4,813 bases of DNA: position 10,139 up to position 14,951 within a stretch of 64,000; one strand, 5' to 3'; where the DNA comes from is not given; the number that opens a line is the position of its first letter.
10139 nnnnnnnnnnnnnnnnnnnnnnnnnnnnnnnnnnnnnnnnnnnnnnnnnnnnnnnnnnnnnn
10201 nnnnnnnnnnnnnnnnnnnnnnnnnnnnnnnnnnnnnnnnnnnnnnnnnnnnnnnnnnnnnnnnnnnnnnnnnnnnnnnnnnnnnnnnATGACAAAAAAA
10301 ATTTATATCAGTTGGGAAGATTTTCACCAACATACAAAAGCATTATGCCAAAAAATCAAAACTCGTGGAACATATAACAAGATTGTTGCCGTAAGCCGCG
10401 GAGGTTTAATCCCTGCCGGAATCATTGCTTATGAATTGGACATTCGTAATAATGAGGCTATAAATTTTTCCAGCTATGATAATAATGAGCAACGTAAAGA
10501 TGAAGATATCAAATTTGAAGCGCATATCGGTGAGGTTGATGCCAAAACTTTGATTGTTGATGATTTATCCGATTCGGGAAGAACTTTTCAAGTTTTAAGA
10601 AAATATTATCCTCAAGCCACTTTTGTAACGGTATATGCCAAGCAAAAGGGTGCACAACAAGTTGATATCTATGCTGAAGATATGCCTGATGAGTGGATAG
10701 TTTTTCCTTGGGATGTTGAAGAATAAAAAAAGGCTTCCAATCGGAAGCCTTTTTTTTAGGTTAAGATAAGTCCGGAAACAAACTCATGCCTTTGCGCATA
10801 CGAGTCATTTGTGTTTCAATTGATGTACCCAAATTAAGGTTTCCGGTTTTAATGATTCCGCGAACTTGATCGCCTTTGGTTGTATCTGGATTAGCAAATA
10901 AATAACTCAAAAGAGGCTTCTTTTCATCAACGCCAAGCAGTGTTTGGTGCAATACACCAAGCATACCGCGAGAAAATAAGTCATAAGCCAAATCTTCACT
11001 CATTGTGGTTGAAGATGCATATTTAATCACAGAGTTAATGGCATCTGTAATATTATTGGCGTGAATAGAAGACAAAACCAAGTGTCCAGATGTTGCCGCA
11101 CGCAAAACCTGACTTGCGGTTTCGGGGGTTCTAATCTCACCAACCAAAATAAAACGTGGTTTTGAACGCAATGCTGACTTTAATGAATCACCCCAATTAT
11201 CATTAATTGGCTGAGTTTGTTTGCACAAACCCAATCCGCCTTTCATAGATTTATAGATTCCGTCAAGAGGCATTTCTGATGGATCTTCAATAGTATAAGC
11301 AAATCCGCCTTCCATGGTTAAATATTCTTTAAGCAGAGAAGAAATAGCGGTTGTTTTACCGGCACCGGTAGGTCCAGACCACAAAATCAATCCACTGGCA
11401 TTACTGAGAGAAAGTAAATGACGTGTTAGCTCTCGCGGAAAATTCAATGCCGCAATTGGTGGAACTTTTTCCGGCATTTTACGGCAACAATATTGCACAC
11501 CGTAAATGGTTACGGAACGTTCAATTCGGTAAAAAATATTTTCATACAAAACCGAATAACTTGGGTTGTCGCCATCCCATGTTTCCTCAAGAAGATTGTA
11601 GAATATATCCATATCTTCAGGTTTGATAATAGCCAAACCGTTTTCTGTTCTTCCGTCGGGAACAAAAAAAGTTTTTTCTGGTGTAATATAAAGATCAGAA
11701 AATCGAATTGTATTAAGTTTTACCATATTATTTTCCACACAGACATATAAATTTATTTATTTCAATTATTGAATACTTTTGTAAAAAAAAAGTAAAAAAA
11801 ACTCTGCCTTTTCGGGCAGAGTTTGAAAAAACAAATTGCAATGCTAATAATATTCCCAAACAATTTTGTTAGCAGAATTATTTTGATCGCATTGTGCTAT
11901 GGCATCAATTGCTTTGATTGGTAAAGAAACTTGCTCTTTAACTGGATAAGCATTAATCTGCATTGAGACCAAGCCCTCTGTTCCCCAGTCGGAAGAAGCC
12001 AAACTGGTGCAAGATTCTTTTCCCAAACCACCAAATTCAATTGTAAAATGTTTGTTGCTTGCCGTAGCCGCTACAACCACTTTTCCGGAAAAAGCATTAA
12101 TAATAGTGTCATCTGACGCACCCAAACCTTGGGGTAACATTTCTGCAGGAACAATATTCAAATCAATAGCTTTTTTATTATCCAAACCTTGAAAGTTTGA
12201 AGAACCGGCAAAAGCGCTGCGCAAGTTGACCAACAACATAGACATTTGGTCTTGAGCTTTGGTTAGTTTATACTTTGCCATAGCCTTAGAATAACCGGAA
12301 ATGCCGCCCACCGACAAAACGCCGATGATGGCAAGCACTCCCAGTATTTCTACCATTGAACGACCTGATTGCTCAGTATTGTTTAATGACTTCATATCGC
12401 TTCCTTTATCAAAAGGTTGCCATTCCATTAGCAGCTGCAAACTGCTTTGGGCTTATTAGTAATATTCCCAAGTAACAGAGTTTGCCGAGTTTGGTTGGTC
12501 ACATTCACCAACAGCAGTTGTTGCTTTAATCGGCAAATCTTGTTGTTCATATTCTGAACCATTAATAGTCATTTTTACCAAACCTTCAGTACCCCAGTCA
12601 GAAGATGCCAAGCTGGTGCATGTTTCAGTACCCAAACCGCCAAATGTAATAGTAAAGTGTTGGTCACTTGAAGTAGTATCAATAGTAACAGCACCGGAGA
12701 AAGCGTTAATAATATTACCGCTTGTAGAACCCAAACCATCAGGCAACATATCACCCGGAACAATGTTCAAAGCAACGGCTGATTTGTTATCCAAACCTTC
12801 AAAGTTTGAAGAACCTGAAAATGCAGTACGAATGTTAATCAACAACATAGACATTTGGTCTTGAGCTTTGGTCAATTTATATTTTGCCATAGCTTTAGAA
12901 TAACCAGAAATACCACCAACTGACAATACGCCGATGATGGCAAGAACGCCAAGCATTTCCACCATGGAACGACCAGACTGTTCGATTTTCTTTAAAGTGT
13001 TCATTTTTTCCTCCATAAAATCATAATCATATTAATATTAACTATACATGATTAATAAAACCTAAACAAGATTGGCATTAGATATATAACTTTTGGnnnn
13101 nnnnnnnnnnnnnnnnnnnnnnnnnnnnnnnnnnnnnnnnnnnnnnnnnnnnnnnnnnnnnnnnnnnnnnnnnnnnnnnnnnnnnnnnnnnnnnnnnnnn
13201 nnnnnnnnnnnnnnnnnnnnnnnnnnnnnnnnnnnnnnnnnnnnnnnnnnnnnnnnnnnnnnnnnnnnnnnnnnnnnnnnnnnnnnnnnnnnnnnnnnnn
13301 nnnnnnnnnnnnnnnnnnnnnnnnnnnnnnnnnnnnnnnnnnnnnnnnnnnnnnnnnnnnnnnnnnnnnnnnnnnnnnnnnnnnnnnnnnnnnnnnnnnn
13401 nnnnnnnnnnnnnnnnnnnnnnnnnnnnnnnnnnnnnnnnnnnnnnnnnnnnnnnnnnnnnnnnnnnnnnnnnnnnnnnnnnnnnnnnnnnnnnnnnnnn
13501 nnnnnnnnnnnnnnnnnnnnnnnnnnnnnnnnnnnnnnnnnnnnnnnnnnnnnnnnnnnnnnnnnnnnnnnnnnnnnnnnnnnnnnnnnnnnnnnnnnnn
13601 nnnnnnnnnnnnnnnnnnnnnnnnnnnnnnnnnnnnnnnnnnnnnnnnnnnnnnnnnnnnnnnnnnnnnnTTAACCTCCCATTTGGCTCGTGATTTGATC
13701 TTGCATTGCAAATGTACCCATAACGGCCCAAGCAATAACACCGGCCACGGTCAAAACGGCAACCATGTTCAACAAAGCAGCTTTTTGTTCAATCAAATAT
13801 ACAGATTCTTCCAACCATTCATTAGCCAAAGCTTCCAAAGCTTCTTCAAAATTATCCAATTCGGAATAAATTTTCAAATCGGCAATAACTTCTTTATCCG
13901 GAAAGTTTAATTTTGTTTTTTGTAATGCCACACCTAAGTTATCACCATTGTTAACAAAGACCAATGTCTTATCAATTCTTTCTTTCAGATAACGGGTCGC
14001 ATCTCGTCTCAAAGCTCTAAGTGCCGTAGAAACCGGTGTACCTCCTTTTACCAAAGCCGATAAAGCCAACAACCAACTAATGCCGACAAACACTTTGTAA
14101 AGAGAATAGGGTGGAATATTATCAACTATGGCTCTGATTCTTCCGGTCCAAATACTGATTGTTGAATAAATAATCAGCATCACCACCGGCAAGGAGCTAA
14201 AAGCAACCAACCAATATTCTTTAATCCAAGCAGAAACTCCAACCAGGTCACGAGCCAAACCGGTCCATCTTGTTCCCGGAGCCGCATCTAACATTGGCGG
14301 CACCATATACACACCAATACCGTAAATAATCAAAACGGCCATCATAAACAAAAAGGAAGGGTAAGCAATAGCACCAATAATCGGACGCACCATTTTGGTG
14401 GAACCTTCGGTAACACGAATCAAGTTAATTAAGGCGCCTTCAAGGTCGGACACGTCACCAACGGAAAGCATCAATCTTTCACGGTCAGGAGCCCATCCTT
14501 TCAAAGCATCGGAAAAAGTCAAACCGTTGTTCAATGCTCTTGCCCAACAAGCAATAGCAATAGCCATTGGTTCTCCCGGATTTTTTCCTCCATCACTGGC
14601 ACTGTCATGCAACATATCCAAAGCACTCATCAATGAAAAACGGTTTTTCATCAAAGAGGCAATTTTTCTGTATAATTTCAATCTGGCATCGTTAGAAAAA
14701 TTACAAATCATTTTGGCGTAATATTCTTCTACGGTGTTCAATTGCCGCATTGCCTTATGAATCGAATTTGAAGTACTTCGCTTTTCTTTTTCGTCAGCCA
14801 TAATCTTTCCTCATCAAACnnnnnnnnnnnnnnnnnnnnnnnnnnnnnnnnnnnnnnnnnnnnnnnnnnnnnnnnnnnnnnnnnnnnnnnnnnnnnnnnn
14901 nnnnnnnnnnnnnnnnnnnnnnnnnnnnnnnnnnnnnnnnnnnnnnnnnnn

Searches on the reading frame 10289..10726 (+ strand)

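Call 71: search_protein_families(library=pfam, proteins=[window:10289-10726:+], max_evalue=0.001)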
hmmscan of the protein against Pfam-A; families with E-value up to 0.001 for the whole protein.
window:10289-10726:+ (145 aa): 1 family
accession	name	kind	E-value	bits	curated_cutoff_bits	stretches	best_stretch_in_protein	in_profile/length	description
PF00156.33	Pribosyltran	-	2.4e-14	53.4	26.3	1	17-144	16-154/158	Phosphoribosyl transferase domain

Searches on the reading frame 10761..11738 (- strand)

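Call 70: search_protein_families(library=pfam, proteins=[window:10761-11738:-], max_evalue=0.001)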
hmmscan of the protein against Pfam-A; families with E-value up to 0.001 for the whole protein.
window:10761-11738:- (325 aa): 2 families
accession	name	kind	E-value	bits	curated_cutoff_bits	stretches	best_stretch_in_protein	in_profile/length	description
PF00437.27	T2SSE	-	3.6e-28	98.7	24.9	1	95-243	121-261/370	Type II/IV secretion system protein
PF13401.12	AAA_22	-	0.00065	20.5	27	0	115-201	5-92/130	AAA domain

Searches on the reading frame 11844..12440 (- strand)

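Call 71: search_protein_families(library=pfam, proteins=[window:11844-12440:-], max_evalue=0.001)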
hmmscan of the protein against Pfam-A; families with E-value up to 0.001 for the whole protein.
window:11844-12440:- (198 aa): 2 families
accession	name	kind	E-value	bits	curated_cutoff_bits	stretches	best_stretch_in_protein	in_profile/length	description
PF08805.16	PilS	-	1e-15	58.4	22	1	61-195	6-135/138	PilS N terminal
PF05307.16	Bundlin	-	5e-11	43.5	22.3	1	58-195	8-148/151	Bundlin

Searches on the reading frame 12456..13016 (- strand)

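Call 71: search_protein_families(library=pfam, proteins=[window:12456-13016:-], max_evalue=0.001)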
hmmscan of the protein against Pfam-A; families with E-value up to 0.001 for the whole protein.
window:12456-13016:- (186 aa): 2 families
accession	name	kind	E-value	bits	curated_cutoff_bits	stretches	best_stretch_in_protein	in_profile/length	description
PF08805.16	PilS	-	7.3e-13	49.2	22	1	51-183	7-135/138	PilS N terminal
PF05307.16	Bundlin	-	5.5e-09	36.9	22.3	1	47-181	8-144/151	Bundlin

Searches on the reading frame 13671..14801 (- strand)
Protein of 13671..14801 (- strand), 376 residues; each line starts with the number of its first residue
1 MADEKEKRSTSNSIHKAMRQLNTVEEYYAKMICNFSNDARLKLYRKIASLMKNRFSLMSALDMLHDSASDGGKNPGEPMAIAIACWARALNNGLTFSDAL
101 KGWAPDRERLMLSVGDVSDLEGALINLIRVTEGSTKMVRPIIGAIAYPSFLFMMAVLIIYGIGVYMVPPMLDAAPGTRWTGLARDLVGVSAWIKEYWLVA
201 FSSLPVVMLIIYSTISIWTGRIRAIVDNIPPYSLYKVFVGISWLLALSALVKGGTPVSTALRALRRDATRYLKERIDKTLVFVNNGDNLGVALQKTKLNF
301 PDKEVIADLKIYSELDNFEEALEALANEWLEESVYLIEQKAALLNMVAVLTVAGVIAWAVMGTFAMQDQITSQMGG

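Call 71: search_protein_families(library=pfam, proteins=[window:13671-14801:-], max_evalue=0.001)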
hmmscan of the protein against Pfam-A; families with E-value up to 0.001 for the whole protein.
window:13671-14801:- (376 aa): 1 family
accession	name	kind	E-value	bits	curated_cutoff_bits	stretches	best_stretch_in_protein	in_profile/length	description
PF00482.28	T2SSF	-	9.1e-25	87.5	25.2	2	243-363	1-122/125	Type II secretion system (T2SS), protein F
